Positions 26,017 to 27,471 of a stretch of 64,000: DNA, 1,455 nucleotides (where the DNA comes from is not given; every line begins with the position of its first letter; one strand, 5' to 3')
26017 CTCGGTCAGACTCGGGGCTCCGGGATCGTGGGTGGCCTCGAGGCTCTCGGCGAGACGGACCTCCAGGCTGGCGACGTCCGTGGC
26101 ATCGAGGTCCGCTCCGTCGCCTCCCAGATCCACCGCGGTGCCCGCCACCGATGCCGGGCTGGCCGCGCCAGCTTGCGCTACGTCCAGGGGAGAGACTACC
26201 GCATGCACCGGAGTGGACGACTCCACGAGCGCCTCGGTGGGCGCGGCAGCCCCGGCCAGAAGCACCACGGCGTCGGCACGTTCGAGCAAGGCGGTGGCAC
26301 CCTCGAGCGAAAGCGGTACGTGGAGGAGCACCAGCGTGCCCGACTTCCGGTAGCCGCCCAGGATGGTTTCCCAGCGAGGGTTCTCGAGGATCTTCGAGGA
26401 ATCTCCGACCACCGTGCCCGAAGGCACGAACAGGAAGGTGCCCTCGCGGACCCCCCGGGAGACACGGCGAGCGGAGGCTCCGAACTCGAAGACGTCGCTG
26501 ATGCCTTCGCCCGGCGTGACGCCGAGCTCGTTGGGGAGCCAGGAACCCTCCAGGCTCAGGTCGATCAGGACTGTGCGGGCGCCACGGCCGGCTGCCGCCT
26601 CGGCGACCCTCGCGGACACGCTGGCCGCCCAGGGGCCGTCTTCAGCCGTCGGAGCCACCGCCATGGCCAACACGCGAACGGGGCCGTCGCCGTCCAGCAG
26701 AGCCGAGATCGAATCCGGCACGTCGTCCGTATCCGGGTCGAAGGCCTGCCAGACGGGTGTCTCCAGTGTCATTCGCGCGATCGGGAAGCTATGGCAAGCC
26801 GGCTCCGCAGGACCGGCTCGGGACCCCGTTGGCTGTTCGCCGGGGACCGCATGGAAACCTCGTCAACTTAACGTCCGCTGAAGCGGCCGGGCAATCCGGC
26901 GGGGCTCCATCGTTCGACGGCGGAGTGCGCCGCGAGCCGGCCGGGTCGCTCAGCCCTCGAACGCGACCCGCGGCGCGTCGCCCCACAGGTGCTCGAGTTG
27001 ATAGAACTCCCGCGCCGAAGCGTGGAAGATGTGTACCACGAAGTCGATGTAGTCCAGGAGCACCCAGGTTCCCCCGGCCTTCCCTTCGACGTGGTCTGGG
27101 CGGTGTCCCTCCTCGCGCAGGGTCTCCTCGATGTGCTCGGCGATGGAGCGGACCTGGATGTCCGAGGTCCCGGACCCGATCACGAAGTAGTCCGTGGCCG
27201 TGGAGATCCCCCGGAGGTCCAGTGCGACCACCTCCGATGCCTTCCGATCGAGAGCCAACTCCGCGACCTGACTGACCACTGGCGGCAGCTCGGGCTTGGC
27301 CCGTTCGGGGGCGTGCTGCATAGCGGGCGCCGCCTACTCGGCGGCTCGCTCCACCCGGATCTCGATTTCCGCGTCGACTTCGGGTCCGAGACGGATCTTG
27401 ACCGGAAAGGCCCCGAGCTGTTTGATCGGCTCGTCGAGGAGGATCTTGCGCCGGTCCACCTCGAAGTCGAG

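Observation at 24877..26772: Degenerate ParA/MinD-like, TM, 2xSPOR protein whose stop overlaps the smc start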

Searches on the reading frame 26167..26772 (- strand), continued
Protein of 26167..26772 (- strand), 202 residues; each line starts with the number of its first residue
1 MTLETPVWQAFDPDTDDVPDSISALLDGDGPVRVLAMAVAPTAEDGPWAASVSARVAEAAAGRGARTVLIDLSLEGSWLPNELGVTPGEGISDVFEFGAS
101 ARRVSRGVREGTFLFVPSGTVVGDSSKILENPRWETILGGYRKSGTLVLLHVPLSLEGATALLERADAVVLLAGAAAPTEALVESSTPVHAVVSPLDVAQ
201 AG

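Call 92: find_homologous_proteins(query=P0102, max_evalue=1e-20)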
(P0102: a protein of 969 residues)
Query P0102 (969 aa): 37 proteins with E <= 1e-20 among 8000 candidates.
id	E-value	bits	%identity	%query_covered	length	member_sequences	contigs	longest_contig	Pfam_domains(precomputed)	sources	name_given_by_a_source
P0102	0.0e+0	2136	100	100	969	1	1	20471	PF13614.13,PF13807.12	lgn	-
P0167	0.0e+0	1529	73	100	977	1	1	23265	PF10609.16,PF01656.30,PF13614.13,PF13807.12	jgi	-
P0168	5.4e-266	903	62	75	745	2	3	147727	PF01656.30,PF13614.13,PF06564.19,PF13807.12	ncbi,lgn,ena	-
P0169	7.6e-258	876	58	75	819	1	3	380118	PF10609.16,PF13807.12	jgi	jgi:polysaccharide biosynthesis transport protein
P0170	9.9e-258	876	56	80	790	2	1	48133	PF13614.13,PF13807.12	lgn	-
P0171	4.9e-254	864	58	75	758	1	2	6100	PF01656.30,PF13614.13,PF13807.12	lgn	-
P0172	3.0e-153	530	44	73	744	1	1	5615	PF02706.21,PF10609.16,PF01656.30,PF13614.13,PF06564.19,PF13807.12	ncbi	-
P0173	7.1e-145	503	41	75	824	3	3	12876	PF02706.21,PF10609.16,PF01656.30,PF13614.13,PF13807.12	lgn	-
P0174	5.1e-139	483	41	72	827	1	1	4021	PF10609.16,PF01656.30,PF13614.13,PF13807.12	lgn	-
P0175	4.2e-136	474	41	73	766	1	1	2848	PF10609.16,PF01656.30,PF13614.13,PF09140.18,PF06564.19,PF13807.12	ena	-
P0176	2.9e-134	467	41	73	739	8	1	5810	PF02706.21,PF10609.16,PF01656.30,PF13614.13,PF09140.18,PF06564.19,PF13807.12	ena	-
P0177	2.8e-133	464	41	73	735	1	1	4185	PF02706.21,PF10609.16,PF01656.30,PF13614.13,PF09140.18,PF06564.19,PF13807.12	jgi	-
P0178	2.9e-133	464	40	72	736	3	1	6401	PF02706.21,PF10609.16,PF01656.30,PF13614.13,PF09140.18,PF06564.19,PF13807.12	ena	-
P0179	5.0e-132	460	43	73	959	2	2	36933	PF02706.21,PF10609.16,PF01656.30,PF13614.13,PF06564.19,PF13807.12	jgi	jgi:succinoglycan biosynthesis transport protein ExoP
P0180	4.6e-131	457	39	70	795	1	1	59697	PF02706.21,PF10609.16,PF01656.30,PF13614.13,PF06564.19,PF13807.12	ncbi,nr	ncbi:polysaccharide biosynthesis tyrosine autokinase [Acidobacteriia bacterium AH_259_A11_L15]|nr:po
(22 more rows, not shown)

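Call 93: find_encoding_contigs(protein=P0102, flank=10000, max_places=2)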
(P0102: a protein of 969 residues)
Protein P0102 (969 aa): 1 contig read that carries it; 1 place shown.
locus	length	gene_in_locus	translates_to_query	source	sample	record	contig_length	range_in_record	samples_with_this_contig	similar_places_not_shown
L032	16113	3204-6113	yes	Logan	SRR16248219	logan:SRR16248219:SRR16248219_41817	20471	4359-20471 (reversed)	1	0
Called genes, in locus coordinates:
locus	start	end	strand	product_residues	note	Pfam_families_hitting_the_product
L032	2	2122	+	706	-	?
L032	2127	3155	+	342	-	PF02563:Poly_export, PF10531:SLBB (weak)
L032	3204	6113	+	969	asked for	PF13807:GNVR, PF13614:AAA_31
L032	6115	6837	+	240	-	-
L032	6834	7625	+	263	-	PF02397:Bac_transf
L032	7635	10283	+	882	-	PF00535:Glycos_transf_2, PF13641:Glyco_tranf_2_3, PF13632:Glyco_trans_2_3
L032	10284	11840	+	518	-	PF01943:Polysacc_synt, PF13440:Polysacc_synt_3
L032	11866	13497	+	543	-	PF04932:Wzy_C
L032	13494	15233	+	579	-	PF01636:APH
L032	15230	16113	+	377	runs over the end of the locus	PF01522:Polysacc_deac_1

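Call 94: find_encoding_contigs(protein=P0167, flank=10000, max_places=2)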
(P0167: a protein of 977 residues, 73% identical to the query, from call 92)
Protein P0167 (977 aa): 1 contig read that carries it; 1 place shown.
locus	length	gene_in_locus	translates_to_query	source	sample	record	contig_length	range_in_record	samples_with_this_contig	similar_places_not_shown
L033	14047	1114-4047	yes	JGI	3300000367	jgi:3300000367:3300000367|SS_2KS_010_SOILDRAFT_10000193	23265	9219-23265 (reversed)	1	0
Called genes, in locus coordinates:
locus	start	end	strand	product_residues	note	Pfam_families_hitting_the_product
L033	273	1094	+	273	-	PF02563:Poly_export, PF10531:SLBB (weak)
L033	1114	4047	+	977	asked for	PF10609:ParA (faint), PF13807:GNVR, PF01656:CbiA (faint), PF13614:AAA_31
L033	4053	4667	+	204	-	-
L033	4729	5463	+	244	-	PF02397:Bac_transf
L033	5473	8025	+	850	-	PF13506:Glyco_transf_21 (weak), PF00535:Glycos_transf_2, PF10111:Glyco_tranf_2_2 (weak), PF13641:Glyco_tranf_2_3, PF13632:Glyco_trans_2_3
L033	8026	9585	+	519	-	PF01943:Polysacc_synt, PF13440:Polysacc_synt_3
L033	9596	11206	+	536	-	PF04932:Wzy_C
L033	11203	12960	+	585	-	PF01636:APH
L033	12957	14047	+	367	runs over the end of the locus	PF01522:Polysacc_deac_1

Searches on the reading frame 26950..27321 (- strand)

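Call 6: search_protein_families(library=pfam, proteins=[window:26950-27321:-], max_evalue=0.1)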
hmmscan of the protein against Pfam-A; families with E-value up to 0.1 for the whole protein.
window:26950-27321:- (123 aa): 1 family
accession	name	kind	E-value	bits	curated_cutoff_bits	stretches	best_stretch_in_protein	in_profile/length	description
PF02410.21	RsfS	-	8.3e-33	113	21.6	1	18-113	2-98/98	Ribosomal silencing factor during starvation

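Call 7: search_protein_families(library=ncbifam, proteins=[window:26950-27321:-], max_evalue=0.1)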
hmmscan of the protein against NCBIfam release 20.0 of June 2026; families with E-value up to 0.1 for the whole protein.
window:26950-27321:- (123 aa): 1 family
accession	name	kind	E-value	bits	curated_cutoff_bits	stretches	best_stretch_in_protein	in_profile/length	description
TIGR00090.1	rsfS_iojap_ybeB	equivalog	6.7e-33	112.8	56.9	1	17-113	3-99/99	ribosome silencing factor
